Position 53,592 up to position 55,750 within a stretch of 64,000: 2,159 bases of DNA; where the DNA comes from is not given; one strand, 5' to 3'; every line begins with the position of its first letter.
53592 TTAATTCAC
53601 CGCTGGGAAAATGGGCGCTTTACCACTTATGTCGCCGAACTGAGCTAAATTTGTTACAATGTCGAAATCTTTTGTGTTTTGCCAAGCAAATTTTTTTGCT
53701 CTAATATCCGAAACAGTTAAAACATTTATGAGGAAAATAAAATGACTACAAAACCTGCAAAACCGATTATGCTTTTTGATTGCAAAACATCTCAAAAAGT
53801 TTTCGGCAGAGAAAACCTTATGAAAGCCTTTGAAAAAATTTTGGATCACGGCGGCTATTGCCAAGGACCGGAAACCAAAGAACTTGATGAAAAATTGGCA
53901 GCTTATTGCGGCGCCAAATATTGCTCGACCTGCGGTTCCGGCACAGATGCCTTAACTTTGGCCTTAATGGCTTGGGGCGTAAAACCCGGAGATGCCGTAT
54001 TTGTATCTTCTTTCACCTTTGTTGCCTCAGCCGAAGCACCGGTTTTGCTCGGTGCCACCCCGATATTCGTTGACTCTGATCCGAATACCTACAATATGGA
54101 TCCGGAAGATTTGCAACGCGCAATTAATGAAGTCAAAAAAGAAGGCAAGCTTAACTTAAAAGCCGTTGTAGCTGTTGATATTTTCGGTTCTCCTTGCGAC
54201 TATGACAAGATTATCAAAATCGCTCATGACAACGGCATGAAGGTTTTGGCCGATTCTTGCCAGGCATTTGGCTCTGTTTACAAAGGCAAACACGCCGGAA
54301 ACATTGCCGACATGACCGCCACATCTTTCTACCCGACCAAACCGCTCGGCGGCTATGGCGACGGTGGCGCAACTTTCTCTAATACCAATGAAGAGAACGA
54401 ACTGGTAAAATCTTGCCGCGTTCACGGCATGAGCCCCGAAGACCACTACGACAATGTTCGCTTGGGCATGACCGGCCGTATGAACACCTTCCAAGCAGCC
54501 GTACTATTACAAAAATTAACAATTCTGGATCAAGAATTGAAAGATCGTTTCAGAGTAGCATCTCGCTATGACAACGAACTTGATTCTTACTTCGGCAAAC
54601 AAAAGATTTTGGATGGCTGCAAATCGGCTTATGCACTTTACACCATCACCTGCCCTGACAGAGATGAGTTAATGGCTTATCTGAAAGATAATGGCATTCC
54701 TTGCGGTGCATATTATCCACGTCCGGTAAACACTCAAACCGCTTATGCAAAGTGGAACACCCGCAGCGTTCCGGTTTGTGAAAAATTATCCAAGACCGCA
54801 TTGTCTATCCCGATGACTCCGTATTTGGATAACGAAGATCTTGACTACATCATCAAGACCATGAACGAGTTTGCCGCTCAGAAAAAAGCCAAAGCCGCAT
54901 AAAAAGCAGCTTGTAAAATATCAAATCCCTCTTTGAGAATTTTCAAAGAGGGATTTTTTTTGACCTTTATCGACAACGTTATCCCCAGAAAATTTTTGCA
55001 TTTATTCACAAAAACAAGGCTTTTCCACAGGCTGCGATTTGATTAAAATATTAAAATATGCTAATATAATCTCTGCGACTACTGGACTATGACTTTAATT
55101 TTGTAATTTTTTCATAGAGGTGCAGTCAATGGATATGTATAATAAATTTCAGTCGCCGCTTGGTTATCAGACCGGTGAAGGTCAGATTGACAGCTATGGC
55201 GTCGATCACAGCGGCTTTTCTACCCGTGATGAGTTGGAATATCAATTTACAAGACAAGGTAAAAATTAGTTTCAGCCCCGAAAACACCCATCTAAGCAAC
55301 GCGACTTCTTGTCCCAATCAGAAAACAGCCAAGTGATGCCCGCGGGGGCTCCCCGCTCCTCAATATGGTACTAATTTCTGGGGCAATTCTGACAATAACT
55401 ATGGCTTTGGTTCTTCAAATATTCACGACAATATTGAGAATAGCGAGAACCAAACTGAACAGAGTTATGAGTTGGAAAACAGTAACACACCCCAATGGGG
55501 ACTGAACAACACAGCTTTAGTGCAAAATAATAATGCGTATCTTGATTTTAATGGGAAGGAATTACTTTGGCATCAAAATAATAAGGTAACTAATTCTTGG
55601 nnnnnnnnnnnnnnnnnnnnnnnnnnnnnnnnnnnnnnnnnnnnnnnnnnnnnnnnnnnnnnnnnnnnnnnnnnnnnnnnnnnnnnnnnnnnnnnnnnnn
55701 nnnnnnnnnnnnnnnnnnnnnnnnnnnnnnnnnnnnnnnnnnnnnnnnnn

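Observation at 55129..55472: Leader ORF and toxin frame separated by TAG, 64 nt, and TGA plus GC hairpin, yet the toxin frame shows coding-type conservation right after the TGA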

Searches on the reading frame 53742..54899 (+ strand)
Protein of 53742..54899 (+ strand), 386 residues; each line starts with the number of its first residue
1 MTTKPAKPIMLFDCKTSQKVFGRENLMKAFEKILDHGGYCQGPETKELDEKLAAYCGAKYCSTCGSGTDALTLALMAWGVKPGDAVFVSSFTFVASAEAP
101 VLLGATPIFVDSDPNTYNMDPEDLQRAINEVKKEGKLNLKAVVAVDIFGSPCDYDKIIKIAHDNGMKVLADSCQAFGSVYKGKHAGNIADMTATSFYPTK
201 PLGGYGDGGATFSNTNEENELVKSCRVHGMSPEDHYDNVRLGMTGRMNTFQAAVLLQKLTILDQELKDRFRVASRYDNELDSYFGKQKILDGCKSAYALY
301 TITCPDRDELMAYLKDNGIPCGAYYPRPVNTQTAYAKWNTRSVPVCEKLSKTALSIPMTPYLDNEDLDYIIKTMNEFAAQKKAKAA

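Call 45: find_encoding_contigs(protein=window:53742-54899:+, flank=6000, max_places=10)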
Protein window:53742-54899:+ (386 aa): 4 contigs read that carry it; 3 places shown.
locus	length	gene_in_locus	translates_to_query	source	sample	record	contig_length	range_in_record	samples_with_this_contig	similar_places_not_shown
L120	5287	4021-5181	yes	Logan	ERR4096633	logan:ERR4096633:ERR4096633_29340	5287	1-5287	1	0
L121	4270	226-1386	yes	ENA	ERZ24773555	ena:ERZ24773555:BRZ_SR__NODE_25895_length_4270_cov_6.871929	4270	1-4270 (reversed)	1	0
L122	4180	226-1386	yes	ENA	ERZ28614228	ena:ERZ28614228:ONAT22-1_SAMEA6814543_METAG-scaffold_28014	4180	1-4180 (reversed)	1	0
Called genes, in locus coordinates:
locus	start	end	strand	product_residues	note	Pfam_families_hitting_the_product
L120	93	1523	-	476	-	-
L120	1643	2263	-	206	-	PF05494:MlaC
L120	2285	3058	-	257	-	PF04333:MlaA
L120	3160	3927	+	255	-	PF00149:Metallophos, PF12850:Metallophos_2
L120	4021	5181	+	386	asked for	PF00155:Aminotran_1_2, PF01041:DegT_DnrJ_EryC1, PF01212:Beta_elim_lyase (weak)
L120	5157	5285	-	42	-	?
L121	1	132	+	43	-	?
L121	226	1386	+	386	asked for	PF00155:Aminotran_1_2, PF01041:DegT_DnrJ_EryC1, PF01212:Beta_elim_lyase (weak)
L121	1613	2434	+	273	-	-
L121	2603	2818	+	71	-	-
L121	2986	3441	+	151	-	PF00277:SAA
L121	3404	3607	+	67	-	-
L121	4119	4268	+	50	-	?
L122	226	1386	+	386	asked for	PF00155:Aminotran_1_2, PF01041:DegT_DnrJ_EryC1, PF01212:Beta_elim_lyase (weak)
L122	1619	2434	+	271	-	-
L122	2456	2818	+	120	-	-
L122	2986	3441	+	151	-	PF00277:SAA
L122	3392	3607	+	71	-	-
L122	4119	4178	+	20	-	?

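Call 62: search_protein_families(library=ncbifam, proteins=[L122:1613-2431:+], max_evalue=0.1)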
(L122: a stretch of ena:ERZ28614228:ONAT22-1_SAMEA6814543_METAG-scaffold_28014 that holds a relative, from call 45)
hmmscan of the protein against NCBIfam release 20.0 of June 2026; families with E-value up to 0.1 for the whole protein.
L122:1613-2431:+ (273 aa): 1 family
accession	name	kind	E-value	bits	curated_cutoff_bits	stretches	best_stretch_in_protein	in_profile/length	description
NF041030.1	Mre11_Halo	equivalog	0.046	12.9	550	1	19-48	116-145/361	DNA double-strand break repair protein Mre11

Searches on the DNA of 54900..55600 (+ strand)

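Call 10: search_rna_families(source=window, start=54900, end=55600, threshold=evalue, max_evalue=10)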
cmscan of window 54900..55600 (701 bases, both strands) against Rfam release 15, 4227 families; matches with E-value up to 10: 15.
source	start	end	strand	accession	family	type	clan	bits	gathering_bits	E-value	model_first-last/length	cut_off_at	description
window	54900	54968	+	RF00557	L10_leader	Cis-reg; leader;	-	26.3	44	0.037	74-138/138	5'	Ribosomal protein L10 leader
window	54900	54961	+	RF02371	PyrG_leader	Cis-reg; leader;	-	24.9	65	0.61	9-78/78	5'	PyrG leader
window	54900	54961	+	RF00515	PyrR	Cis-reg;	-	24.3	54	0.52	57-115/115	5'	PyrR binding site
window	54915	54985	-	RF02371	PyrG_leader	Cis-reg; leader;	-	22.6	65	1.7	1-78/78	no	PyrG leader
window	54902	54976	-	RF02445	SpR14_sRNA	Gene; sRNA;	-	20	50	5.3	1-80/80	no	Streptococcus sRNA SpR14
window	54900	54961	+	RF02074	STnc240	Gene; sRNA;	-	18.8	55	5.4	14-77/77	5'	Enterobacterial sRNA STnc240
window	54918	55051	-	RF00514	His_leader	Cis-reg; leader;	-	18.7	49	1.5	1-126/126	no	Histidine operon leader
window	54911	54961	+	RF02399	NsiR1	Gene; sRNA;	-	18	39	0.64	1-60/60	no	Nitrogen stress-induced RNA 1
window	54900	54959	+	RF02431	SpF22_sRNA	Gene; sRNA;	-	17.1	55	1.1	77-140/140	5'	Streptococcus sRNA SpF22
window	54900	55048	-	RF04128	MIR8562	Gene; miRNA;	-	17.1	211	1.3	1-162/242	3'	MIR8562 microRNA precursor family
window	54925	54954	+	RF04239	mir-4679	Gene; miRNA;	-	16.6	88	4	1-75/75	no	mir-4679 microRNA precursor family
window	54900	54959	+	RF02573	LLnc147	Gene; sRNA;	-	16.2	127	4.2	52-102/102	5'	Lactococcus lactis non-coding RNA 147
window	54925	54954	-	RF04239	mir-4679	Gene; miRNA;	-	15.3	88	9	1-75/75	no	mir-4679 microRNA precursor family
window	54923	55016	-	RF00561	SNORA40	Gene; snRNA; snoRNA; HACA-box;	-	15.1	51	9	1-128/128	no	Small nucleolar RNA SNORA40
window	54925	54974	-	RF01647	ceN61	Gene; snRNA; snoRNA; CD-box;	-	13.7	60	8.3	1-72/72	no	Caenorhabditis snoRNA ceN61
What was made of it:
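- On Programmed recoding site (frameshift, readthrough or selenocysteine): Rfam at E <= 10 over 54900-55600 gives no match at the site (call 10).
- There is no SECIS-like Rfam match (call 10).
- Tried and rejected: The site at E <= 10 gave nothing relevant (call 10).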

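Call 79: search_rna_families(sources=[L001, L121, L004, L007, L003], threshold=gathering)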
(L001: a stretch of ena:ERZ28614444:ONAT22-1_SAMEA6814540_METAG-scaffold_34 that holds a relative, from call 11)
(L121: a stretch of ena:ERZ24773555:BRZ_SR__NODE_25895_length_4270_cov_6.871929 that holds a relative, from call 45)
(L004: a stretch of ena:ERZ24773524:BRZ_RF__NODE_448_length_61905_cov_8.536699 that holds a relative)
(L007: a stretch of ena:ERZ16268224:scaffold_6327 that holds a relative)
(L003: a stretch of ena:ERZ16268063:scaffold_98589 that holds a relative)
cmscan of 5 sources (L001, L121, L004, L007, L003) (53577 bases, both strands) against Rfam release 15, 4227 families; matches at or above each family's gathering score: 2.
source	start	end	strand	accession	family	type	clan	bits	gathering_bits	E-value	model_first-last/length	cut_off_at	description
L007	268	338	-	RF00005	tRNA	Gene; tRNA;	CL00001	68.8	29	5.4e-13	1-71/71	no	tRNA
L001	9664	9737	+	RF00005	tRNA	Gene; tRNA;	CL00001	68.4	29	7.4e-13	1-71/71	no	tRNA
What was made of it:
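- Tried and rejected: L001, L121, L004, L007 and L003 gave tRNAs only (call 79).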

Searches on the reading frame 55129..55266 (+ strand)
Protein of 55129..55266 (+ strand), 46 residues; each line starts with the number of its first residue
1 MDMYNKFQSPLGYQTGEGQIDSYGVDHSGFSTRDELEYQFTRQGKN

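Call 11: find_encoding_contigs(protein=window:55129-55266:+, flank=10000, max_places=10)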
Protein window:55129-55266:+ (46 aa): 3 contigs read that carry it; 2 places shown.
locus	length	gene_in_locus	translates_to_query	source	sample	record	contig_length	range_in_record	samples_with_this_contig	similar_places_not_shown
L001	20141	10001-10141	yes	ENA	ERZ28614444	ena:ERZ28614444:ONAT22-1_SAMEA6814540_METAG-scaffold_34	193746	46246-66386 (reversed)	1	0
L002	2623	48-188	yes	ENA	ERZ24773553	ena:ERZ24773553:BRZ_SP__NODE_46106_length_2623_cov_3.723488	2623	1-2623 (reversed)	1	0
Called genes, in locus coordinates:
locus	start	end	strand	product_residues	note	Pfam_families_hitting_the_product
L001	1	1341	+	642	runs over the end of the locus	PF05345:He_PIG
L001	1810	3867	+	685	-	PF03477:ATP-cone, PF13597:NRDD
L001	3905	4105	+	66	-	PF13597:NRDD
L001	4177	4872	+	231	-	PF13353:Fer4_12, PF04055:Radical_SAM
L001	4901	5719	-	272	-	PF01613:Flavin_Reduct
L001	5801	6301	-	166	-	-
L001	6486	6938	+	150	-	-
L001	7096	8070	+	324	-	PF01210:NAD_Gly3P_dh_N, PF07479:NAD_Gly3P_dh_C, PF20618:GPD_NAD_C_bact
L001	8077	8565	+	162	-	PF04608:PgpA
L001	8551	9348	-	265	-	PF01177:Asp_Glu_race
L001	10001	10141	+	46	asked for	-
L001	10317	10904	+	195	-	-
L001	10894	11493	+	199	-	-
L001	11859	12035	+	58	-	-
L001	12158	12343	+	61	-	-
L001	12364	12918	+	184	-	PF28549:NDPSase_N, PF00293:NUDIX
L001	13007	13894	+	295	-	PF05013:FGase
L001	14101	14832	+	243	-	PF01464:SLT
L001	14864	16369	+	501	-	PF13483:Lactamase_B_3 (faint), PF12706:Lactamase_B_2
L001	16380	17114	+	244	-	PF01643:Acyl-ACP_TE, PF13279:4HBT_2 (faint), PF20791:Acyl-ACP_TE_C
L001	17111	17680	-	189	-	PF02659:Mntp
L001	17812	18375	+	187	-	-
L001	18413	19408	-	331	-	PF01210:NAD_Gly3P_dh_N, PF02558:ApbA, PF03446:NAD_binding_2, PF03807:F420_oxidored, PF07479:NAD_Gly3P_dh_C, PF20618:GPD_NAD_C_bact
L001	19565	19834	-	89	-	-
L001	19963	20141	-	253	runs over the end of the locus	PF18765:Polbeta (faint)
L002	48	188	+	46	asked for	-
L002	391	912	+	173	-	PF03734:YkuD (weak), PF10908:Tlde1_dom (weak)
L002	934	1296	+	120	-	-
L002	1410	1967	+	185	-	PF10908:Tlde1_dom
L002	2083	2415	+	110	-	-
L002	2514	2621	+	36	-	?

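Call 42: search_protein_families(library=pfam, proteins=[L001:10215-10901:+, L001:10894-11490:+], max_evalue=0.01)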
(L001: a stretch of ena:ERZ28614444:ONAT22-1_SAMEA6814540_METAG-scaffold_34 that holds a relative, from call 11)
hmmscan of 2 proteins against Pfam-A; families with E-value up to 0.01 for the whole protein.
L001:10215-10901:+ (229 aa): 0 families

L001:10894-11490:+ (199 aa): 0 families
